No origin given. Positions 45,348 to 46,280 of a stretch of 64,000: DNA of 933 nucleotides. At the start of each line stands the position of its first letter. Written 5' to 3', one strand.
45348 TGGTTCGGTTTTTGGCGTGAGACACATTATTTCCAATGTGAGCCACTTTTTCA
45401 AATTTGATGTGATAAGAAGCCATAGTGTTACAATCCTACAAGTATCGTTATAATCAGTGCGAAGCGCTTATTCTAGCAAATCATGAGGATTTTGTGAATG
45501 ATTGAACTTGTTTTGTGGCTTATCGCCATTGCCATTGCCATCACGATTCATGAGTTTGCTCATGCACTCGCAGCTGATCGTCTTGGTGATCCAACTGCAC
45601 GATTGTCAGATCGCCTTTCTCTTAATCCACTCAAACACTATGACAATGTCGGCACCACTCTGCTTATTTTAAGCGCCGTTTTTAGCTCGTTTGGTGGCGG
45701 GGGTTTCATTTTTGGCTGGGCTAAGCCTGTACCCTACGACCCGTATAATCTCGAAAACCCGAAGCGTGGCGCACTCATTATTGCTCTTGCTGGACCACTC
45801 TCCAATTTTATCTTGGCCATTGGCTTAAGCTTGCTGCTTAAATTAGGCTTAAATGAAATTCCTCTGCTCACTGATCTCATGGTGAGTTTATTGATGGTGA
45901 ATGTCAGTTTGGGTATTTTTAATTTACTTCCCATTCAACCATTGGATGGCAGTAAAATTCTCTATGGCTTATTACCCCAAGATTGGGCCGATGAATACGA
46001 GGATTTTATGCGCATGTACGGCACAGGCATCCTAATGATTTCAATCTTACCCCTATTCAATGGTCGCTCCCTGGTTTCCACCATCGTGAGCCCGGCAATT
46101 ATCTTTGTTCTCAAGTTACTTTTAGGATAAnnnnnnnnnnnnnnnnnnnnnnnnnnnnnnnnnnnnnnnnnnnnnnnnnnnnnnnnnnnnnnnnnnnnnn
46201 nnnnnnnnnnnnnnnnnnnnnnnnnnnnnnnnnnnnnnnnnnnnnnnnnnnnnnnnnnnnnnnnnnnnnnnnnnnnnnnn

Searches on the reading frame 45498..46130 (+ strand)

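Call 68: search_protein_families(library=pfam, proteins=[window:45498-46130:+], max_evalue=0.0001)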
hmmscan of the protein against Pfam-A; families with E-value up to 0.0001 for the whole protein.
window:45498-46130:+ (210 aa): 1 family
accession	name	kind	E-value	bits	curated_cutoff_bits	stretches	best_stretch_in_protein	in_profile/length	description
PF02163.28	Peptidase_M50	-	5.9e-17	62.2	27.2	2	125-180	160-219/221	Peptidase family M50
